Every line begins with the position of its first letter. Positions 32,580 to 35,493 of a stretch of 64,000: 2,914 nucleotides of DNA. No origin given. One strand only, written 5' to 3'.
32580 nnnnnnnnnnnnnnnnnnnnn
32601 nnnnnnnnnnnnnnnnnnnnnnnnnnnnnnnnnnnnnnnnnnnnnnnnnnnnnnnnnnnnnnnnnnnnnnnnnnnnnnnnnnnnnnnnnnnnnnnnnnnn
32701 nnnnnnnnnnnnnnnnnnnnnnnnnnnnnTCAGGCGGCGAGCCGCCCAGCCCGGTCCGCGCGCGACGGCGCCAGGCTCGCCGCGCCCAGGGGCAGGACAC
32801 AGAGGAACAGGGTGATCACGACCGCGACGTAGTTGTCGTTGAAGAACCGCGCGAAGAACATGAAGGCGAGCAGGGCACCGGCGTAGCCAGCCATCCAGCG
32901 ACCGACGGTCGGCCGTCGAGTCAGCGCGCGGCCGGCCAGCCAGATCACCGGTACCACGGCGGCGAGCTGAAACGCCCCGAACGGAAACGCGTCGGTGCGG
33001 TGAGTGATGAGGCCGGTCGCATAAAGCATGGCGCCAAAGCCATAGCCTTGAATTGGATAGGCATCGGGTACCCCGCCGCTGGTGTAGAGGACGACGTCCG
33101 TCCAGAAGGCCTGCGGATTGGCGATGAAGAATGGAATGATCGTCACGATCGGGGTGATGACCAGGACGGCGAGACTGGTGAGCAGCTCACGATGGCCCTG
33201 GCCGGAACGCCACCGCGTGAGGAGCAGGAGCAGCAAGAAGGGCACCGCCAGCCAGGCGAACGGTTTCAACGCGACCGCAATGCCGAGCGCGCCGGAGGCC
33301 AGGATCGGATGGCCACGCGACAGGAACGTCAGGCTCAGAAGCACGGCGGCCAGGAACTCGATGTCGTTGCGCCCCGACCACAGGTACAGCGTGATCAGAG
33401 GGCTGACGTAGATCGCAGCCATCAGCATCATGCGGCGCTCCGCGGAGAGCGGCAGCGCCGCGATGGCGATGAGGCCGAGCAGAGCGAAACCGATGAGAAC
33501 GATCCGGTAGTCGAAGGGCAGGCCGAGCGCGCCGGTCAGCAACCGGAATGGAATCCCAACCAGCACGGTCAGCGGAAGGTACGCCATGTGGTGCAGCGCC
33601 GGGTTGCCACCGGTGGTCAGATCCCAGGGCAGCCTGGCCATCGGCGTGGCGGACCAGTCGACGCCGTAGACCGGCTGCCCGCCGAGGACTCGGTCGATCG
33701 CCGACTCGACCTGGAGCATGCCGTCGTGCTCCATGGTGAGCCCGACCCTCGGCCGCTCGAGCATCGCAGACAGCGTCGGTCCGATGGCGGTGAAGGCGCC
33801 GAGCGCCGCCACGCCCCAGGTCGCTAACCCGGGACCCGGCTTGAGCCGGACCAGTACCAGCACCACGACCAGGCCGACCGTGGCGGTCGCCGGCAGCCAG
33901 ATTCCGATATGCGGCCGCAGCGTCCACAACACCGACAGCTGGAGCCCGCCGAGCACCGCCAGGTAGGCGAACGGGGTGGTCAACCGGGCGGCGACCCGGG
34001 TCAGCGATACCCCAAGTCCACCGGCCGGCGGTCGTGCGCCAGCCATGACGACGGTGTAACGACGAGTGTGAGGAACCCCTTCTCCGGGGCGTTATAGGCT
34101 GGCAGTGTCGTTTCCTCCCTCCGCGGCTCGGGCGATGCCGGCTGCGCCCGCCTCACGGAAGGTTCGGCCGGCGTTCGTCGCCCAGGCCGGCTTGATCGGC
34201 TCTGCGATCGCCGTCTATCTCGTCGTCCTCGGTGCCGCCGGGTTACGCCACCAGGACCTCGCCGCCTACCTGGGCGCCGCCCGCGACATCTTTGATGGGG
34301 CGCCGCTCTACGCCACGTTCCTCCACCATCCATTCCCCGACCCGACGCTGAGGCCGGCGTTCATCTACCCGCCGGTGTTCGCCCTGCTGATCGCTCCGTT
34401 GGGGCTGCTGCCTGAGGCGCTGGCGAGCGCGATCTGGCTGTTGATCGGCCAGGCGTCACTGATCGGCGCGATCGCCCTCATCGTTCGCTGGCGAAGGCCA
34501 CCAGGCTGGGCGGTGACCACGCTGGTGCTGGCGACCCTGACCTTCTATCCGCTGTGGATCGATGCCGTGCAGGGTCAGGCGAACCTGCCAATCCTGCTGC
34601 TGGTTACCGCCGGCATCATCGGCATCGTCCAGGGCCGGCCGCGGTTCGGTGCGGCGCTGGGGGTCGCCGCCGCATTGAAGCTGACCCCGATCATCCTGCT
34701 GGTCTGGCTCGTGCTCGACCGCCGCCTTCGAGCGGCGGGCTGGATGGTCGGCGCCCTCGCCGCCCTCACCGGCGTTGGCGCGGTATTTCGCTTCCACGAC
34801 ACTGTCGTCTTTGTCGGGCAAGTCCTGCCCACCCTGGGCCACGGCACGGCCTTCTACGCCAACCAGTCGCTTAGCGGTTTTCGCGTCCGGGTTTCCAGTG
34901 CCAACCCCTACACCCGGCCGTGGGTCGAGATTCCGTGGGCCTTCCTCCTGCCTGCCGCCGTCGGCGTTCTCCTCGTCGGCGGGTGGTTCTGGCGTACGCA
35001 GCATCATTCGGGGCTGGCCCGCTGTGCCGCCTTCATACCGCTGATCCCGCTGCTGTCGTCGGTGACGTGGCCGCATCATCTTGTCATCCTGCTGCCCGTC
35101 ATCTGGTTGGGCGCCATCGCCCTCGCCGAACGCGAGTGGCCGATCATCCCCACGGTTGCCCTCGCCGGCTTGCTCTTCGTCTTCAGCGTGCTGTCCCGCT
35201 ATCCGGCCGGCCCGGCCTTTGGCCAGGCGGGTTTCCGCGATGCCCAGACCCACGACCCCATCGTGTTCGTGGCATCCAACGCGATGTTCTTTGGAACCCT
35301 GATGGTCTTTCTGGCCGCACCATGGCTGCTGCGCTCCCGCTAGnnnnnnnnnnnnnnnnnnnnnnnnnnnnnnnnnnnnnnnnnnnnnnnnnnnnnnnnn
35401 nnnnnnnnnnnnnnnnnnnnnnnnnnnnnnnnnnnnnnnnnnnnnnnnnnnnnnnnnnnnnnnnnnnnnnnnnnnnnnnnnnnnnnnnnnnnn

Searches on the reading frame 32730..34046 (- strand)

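Call 15: search_protein_families(library=pfam, proteins=[window:32730-34046:-], max_evalue=0.01)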
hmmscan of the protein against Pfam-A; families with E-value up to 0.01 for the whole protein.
window:32730-34046:- (438 aa): 2 families
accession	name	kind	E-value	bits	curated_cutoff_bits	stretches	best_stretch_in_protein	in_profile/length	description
PF09594.16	GT87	-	7e-09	36.2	25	1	156-397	3-235/237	Glycosyltransferase family 87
PF06728.19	PIG-U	-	0.003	17.2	24.5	1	207-318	122-241/378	GPI transamidase subunit PIG-U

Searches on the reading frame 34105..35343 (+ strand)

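Call 15: search_protein_families(library=pfam, proteins=[window:34105-35343:+], max_evalue=0.01)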
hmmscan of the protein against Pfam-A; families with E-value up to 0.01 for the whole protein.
window:34105-35343:+ (412 aa): 1 family
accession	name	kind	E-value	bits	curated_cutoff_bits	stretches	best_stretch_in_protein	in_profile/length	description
PF09594.16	GT87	-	1.3e-33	117.1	25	1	86-311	1-231/237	Glycosyltransferase family 87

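Call 38: search_protein_families(library=ncbifam, proteins=[window:34105-35343:+], max_evalue=0.001)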
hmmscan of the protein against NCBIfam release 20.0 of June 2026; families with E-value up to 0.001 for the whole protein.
window:34105-35343:+ (412 aa): 1 family
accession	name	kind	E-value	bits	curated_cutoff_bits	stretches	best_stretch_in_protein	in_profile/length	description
NF009915.0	PRK13375.1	equivalog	2.5e-19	69.2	413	1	16-339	25-346/425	mannosyltransferase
